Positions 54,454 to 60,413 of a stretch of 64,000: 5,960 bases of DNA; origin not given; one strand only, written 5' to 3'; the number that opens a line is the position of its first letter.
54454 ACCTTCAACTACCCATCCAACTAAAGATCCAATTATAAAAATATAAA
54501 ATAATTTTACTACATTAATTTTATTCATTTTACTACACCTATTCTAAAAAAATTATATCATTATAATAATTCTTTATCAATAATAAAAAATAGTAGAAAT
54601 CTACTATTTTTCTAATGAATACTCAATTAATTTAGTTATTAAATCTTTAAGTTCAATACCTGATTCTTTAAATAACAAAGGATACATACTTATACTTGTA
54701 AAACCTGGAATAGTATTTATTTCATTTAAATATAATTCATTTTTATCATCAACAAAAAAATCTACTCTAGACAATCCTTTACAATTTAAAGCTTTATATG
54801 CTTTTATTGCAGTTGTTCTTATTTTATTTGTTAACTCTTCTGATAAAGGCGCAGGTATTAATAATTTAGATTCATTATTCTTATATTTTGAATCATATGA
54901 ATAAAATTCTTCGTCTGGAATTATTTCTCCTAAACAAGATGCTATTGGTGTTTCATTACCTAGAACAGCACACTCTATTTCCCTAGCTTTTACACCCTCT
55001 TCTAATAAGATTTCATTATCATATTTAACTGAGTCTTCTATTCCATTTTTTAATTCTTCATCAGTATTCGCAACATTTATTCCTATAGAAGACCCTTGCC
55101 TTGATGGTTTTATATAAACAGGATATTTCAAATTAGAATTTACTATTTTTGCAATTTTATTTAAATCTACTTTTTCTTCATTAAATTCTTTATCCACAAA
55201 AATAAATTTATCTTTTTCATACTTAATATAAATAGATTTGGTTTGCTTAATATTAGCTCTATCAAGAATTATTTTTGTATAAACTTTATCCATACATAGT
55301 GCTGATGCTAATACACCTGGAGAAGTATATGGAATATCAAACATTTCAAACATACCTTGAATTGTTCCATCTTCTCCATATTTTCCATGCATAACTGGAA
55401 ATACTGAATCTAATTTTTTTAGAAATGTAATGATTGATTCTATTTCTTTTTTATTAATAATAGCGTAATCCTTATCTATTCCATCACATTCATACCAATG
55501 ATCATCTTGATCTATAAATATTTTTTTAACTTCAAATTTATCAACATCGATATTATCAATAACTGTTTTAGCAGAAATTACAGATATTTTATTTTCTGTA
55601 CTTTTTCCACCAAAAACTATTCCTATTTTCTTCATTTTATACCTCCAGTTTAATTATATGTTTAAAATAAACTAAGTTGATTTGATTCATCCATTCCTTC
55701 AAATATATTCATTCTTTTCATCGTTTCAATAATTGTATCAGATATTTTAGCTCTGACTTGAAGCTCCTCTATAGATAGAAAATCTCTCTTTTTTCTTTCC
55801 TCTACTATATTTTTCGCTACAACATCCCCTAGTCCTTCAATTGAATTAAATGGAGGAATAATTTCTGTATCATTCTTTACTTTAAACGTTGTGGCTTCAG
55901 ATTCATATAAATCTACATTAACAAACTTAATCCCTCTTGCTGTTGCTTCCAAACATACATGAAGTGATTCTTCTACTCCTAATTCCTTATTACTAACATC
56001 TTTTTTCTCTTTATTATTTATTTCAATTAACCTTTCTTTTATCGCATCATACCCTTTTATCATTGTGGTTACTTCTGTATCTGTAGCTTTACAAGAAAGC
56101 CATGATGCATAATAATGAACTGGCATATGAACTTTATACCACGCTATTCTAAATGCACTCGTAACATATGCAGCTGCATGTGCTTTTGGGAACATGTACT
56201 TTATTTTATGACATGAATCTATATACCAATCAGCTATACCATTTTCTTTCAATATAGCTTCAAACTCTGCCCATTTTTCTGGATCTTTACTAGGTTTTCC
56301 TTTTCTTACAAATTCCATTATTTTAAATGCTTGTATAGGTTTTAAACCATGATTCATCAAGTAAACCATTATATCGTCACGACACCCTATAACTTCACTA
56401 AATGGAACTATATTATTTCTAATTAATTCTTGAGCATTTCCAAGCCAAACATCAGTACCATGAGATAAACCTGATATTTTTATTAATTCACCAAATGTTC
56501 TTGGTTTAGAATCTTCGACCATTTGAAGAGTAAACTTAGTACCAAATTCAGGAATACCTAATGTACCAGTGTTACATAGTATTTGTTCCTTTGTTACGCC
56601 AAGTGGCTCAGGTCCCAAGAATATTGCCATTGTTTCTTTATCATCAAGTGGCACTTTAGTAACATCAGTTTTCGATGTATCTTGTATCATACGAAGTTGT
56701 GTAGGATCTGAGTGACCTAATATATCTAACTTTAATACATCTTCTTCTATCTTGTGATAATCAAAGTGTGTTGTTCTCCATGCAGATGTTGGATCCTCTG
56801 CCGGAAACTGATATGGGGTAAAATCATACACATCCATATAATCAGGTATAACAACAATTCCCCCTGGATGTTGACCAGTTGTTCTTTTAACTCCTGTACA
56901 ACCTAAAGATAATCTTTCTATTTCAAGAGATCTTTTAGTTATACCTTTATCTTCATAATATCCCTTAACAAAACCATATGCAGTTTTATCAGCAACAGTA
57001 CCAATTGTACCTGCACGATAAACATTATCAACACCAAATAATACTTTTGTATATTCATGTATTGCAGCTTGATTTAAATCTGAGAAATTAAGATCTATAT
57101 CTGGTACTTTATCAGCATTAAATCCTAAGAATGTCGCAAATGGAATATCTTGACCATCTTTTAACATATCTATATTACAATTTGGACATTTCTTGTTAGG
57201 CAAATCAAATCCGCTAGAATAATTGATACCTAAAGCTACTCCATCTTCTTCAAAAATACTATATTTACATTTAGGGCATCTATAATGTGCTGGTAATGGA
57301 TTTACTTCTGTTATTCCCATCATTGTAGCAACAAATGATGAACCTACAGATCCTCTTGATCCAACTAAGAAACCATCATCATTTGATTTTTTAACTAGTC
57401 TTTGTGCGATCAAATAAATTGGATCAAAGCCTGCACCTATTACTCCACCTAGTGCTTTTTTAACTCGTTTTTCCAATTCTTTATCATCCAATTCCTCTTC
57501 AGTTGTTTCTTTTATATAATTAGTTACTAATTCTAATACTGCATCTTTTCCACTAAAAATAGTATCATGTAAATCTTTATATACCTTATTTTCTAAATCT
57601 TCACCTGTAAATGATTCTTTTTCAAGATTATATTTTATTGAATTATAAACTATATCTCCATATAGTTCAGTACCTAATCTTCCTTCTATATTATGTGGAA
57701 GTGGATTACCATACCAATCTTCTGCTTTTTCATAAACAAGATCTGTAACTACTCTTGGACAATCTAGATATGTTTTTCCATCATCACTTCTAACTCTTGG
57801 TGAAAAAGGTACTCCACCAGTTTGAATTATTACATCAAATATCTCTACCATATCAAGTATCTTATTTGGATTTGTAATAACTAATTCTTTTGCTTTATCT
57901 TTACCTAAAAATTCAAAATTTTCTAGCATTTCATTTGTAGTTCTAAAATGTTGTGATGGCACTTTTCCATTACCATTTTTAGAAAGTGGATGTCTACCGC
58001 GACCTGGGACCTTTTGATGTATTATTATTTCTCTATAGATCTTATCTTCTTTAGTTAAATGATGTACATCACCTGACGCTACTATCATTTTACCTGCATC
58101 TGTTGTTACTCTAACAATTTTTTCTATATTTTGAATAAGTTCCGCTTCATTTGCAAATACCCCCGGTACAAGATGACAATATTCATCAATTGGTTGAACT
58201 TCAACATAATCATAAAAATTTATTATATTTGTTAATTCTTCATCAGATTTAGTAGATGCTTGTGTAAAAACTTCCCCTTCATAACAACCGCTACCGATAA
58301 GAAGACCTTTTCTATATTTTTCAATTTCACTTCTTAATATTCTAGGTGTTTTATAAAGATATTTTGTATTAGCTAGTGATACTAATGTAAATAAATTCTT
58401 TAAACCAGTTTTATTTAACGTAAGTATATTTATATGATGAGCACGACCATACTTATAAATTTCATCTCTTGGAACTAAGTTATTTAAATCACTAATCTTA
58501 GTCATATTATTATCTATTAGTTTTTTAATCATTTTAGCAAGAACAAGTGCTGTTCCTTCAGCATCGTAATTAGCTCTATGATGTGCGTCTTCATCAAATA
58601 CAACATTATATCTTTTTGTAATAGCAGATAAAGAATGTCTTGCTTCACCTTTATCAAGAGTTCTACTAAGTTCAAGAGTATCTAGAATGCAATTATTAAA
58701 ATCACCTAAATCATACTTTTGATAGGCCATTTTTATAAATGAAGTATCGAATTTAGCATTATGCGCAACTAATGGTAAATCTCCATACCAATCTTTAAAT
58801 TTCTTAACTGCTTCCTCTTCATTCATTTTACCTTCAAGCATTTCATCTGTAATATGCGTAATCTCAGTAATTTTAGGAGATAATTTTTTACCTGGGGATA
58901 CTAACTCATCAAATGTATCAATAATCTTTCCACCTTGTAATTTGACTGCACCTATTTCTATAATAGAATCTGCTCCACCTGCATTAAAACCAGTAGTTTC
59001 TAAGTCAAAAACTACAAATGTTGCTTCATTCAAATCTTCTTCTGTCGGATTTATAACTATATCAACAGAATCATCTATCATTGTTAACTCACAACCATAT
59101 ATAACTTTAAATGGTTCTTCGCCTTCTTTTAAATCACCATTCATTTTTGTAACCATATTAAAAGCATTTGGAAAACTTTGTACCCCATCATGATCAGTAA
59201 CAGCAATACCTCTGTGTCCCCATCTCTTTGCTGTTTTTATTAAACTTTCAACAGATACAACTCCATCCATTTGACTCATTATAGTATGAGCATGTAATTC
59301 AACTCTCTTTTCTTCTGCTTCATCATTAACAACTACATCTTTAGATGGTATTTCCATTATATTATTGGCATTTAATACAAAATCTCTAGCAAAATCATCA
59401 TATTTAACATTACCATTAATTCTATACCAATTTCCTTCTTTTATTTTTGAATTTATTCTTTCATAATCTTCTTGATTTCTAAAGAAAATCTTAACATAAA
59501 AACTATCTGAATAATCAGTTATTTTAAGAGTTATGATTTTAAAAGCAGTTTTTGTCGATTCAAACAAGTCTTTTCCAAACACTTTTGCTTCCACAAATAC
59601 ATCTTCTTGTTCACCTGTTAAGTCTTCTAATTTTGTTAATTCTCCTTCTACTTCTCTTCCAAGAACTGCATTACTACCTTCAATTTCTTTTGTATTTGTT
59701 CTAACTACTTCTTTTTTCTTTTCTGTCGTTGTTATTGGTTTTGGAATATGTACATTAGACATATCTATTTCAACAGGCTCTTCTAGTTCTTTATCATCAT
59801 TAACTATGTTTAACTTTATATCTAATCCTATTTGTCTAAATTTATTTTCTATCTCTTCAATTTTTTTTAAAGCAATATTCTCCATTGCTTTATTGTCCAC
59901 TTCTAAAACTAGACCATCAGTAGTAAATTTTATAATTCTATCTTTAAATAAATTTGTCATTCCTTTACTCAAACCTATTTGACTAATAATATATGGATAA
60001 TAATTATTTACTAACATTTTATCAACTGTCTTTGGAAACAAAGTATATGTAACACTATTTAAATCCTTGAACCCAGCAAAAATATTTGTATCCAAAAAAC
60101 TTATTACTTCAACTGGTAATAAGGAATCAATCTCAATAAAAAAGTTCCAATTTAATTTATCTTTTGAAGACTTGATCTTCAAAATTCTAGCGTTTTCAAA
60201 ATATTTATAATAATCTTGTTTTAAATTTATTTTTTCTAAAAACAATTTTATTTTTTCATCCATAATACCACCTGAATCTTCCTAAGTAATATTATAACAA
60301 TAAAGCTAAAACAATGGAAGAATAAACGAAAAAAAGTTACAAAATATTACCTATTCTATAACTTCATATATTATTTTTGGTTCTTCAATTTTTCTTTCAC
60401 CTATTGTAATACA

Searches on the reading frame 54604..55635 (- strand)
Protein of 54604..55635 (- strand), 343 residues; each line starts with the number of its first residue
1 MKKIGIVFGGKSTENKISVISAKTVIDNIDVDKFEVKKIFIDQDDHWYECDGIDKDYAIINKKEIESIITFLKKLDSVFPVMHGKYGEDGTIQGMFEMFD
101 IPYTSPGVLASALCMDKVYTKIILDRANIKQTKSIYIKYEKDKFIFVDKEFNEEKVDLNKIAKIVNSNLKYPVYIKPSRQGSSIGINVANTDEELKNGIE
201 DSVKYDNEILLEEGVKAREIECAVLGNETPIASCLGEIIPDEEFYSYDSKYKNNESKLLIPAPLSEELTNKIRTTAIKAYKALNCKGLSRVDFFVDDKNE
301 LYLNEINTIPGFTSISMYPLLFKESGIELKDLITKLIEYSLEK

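Call 64: search_protein_families(library=pfam, proteins=[window:54604-55635:-], max_evalue=0.001)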
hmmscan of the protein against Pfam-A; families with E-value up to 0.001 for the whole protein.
window:54604-55635:- (343 aa): 6 families
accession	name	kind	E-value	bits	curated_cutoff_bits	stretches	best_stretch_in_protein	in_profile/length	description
PF07478.18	Dala_Dala_lig_C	-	2.3e-70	236.7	24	1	155-338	21-204/204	D-ala D-ala ligase C-terminus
PF01820.27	Dala_Dala_lig_N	-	1.1e-28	100.6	34.6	1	3-105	1-120/121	D-ala D-ala ligase N-terminus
PF02786.22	CPSase_L_D2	-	3.1e-11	43.7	19.8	1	164-308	32-178/211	Carbamoyl-phosphate synthase L chain, ATP binding domain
PF02222.28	ATP-grasp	-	1.4e-07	31.7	27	1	163-307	23-160/179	ATP-grasp domain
PF08443.16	RimK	-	0.00011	22.3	21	1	155-318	27-175/188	RimK-like ATP-grasp domain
PF13535.11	ATP-grasp_4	-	0.00063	19.8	27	0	170-231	2-68/160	ATP-grasp domain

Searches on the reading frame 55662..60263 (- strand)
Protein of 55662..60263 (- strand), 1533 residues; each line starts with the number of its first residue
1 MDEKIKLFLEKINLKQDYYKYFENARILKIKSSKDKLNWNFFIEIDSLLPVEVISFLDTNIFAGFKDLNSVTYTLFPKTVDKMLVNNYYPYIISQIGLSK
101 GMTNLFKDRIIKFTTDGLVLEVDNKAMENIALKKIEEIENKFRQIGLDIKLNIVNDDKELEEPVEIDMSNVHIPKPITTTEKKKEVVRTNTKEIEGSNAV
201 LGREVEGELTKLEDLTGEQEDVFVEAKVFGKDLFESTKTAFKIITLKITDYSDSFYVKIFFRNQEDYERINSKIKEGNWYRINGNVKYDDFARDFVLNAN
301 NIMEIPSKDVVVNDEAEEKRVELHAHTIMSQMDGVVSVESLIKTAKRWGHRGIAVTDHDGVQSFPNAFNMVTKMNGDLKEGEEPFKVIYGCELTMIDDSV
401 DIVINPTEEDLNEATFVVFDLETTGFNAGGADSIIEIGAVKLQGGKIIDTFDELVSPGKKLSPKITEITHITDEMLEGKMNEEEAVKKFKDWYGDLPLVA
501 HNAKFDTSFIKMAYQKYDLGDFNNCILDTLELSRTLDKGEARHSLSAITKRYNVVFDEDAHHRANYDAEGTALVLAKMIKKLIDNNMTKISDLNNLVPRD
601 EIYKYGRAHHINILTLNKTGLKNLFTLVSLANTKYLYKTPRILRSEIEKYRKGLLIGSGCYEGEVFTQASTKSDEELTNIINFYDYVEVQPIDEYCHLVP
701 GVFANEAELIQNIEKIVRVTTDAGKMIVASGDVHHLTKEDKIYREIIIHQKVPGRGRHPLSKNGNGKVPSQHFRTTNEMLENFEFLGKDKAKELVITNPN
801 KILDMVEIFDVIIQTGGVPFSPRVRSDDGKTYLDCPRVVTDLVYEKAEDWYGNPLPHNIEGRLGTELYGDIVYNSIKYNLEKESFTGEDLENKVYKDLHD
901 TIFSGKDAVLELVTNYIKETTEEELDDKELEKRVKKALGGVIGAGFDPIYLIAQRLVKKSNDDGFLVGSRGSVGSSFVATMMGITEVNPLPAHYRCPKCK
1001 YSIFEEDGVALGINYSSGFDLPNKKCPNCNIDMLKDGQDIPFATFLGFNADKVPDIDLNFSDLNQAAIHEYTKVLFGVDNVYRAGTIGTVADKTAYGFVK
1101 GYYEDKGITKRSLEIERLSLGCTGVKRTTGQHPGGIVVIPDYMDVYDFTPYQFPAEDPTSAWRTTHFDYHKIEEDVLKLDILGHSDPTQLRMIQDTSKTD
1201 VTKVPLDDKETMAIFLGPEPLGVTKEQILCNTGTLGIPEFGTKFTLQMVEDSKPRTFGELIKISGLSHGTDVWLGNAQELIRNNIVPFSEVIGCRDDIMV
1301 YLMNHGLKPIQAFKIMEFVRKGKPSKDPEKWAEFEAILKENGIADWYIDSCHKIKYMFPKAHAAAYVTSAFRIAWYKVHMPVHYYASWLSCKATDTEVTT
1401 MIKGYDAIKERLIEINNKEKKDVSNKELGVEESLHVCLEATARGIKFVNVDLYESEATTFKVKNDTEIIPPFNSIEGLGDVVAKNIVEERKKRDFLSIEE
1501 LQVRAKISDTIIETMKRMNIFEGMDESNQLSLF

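Call 64: search_protein_families(library=pfam, proteins=[window:55662-60263:-], max_evalue=0.001)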
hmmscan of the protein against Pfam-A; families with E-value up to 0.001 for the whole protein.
window:55662-60263:- (1533 aa): 9 families
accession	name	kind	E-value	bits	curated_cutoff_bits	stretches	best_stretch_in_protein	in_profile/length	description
PF07733.18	DNA_pol3_alpha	-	5.1e-50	170.9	23.9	1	911-1183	5-260/260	Bacterial DNA polymerase III alpha NTPase domain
PF00929.31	RNase_T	-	1.2e-33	117.4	24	1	417-574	1-163/164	Exonuclease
PF17657.6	DNA_pol3_finger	-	6e-23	81.4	22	1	1189-1342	4-166/166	Bacterial DNA polymerase III alpha subunit finger domain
PF02811.25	PHP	-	6.7e-23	82.3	26.4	1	322-682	1-146/164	PHP domain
PF14579.12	HHH_6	-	6.8e-11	42.7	25.6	1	1444-1527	1-86/90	Helix-hairpin-helix motif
PF14480.11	DNA_pol3_a_NI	-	1.4e-09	38.2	22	1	4-73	1-70/72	DNA polymerase III polC-type N-terminus I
PF01336.31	tRNA_anti-codon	-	7.9e-06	26.2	27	1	225-304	4-74/75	OB-fold nucleic acid binding domain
PF16473.11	Rv2179c-like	-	1.4e-05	25.3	27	1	417-576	3-174/177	3'-5' exoribonuclease Rv2179c-like domain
PF12836.13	HHH_3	-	0.0005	20.6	27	0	1474-1516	18-61/65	Helix-hairpin-helix motif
